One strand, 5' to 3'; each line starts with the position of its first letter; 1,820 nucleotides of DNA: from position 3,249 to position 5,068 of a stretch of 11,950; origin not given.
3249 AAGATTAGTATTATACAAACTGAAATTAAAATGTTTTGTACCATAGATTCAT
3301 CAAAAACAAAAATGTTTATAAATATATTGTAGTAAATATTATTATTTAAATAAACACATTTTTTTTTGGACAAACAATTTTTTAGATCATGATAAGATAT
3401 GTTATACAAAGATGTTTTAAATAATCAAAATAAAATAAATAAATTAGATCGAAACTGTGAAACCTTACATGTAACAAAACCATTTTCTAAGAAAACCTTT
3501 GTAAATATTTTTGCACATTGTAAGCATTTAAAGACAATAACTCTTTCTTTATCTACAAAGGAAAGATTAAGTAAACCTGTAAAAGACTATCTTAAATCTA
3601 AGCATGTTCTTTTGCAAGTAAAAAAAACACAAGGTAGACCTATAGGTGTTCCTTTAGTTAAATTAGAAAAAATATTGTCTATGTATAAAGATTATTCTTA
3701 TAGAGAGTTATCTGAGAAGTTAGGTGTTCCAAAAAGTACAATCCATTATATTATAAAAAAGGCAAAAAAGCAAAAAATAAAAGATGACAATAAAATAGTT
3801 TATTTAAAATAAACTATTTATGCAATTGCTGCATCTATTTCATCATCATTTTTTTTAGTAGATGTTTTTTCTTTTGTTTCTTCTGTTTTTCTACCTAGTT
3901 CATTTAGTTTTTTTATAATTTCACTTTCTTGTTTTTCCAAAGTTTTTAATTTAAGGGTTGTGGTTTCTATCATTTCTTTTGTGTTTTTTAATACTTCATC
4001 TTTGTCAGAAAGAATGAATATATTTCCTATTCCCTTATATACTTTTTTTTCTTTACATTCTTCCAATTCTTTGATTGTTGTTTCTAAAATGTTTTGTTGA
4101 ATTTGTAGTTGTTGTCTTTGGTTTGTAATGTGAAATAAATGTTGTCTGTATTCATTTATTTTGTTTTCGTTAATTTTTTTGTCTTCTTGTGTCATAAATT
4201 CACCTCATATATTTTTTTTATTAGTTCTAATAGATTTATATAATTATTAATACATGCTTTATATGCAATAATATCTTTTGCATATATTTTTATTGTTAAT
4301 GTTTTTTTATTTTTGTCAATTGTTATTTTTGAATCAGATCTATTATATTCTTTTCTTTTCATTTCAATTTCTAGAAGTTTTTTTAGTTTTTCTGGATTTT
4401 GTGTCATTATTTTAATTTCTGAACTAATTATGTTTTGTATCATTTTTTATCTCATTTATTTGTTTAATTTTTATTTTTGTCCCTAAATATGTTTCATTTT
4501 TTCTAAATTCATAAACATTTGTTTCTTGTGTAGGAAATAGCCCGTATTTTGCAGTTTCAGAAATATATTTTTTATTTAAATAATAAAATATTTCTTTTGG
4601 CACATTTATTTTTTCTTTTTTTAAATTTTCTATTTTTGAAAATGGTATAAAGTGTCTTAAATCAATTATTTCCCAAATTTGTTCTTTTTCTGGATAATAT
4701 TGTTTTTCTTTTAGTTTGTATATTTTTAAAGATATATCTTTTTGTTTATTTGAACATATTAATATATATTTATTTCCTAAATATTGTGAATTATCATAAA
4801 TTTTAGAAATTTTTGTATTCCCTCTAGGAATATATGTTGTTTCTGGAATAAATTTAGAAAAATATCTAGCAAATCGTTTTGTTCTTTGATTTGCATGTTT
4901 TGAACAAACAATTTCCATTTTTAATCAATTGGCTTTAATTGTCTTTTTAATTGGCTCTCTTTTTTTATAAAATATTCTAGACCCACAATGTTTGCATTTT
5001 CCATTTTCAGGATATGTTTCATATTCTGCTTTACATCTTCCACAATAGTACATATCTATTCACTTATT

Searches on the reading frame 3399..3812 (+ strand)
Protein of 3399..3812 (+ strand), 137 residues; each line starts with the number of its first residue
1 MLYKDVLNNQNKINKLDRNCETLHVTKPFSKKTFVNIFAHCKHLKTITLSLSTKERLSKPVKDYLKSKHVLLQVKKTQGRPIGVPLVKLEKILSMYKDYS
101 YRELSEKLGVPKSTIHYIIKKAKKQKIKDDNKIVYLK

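Call 3: search_protein_families(library=pfam, proteins=[window:3399-3812:+], max_evalue=1)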
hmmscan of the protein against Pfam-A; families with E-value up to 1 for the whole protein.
window:3399-3812:+ (137 aa): 21 families
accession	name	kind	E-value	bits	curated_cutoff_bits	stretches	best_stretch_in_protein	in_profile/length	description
PF08004.16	DUF1699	-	4e-08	33.5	33.4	1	6-72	5-71/130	Protein of unknown function (DUF1699)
PF25787.1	HTH_SB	-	1.7e-06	28.1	43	1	99-125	23-49/53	Sleeping Beauty transposase HTH domain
PF08281.18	Sigma70_r4_2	-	1.4e-05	25.1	25.7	1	92-125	20-53/54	Sigma-70, region 4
PF13412.12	HTH_24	-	0.00011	22.1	21.9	1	100-124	19-43/48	Winged helix-turn-helix DNA-binding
PF04967.18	HTH_10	-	0.00029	21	23.1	1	97-125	22-50/53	HTH DNA binding domain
PF04545.22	Sigma70_r4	-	0.00038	20.3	24.1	1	95-122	17-44/50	Sigma-70, region 4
PF13384.12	HTH_23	-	0.0027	17.9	24.6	1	92-121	10-40/50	Homeodomain-like domain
PF02001.22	DUF134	-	0.0042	18.1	27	1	82-125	33-77/98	Protein of unknown function DUF134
PF13936.12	HTH_38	-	0.0067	16.6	27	1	97-121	19-43/44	Helix-turn-helix domain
PF12802.13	MarR_2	-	0.01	16.4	27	1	102-126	24-48/61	MarR family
PF01381.28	HTH_3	-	0.018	15.5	23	1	98-120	9-31/55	Helix-turn-helix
PF09339.16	HTH_IclR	-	0.02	15.1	22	1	101-119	21-39/52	IclR helix-turn-helix domain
PF18024.7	HTH_50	-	0.027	14.6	27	1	92-124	16-46/50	Helix-turn-helix domain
PF07022.19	Phage_CI_repr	-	0.033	15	22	1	89-116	3-30/65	Bacteriophage CI repressor helix-turn-helix domain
PF04297.20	UPF0122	-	0.033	14.9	22.7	1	95-128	30-63/101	Putative helix-turn-helix protein, YlxM / p13 like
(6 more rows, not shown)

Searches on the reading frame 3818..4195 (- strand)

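Call 3: search_protein_families(library=pfam, proteins=[window:3818-4195:-], max_evalue=1)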
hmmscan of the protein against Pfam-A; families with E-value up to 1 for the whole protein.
window:3818-4195:- (125 aa): 5 families
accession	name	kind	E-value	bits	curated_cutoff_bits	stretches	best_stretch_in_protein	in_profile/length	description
PF01920.25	Prefoldin_2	-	8e-16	58.4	27.6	1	10-102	4-97/106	Prefoldin subunit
PF10186.14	ATG14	-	0.1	12.1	33.2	1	17-116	18-97/347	Vacuolar sorting 38 and autophagy-related subunit 14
PF22564.2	HAAS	-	0.17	12.7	27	0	63-97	16-46/55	HAAS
PF14566.11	PTPlike_phytase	-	0.75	10.3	27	1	57-114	13-71/158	Inositol hexakisphosphate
PF21975.1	ASNSD1-SEP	-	0.78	10.3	27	1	41-96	38-96/96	ASNSD1 upstream open reading frame protein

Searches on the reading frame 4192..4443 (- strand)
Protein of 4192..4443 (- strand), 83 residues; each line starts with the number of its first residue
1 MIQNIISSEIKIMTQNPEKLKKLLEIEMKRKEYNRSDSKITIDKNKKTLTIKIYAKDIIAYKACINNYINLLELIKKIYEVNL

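Call 3: search_protein_families(library=pfam, proteins=[window:4192-4443:-], max_evalue=1)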
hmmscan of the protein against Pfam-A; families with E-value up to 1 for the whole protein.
window:4192-4443:- (83 aa): 3 families
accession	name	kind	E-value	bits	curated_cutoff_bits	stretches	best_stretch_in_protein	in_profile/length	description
PF09341.15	Pcc1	-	1.1e-05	26.2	20.9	1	22-79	19-74/75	Transcription factor Pcc1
PF06094.17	GGACT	-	0.04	14.9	22.8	1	14-56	61-102/120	Gamma-glutamyl cyclotransferase, AIG2-like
PF07419.17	PilM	-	0.16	12.3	25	1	43-70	17-44/136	PilM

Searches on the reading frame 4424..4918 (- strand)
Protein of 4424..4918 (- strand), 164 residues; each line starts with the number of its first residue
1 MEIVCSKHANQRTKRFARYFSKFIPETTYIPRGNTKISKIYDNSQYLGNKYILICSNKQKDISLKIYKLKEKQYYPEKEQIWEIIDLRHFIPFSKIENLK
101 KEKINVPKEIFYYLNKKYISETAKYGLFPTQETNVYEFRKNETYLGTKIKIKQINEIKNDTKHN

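Call 3: search_protein_families(library=pfam, proteins=[window:4424-4918:-], max_evalue=1)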
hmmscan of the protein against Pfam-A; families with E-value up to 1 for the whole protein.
window:4424-4918:- (164 aa): 1 family
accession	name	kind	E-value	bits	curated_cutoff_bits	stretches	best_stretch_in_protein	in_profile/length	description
PF00932.25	LTD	-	0.13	13.1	34.3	1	32-73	5-46/109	Lamin Tail Domain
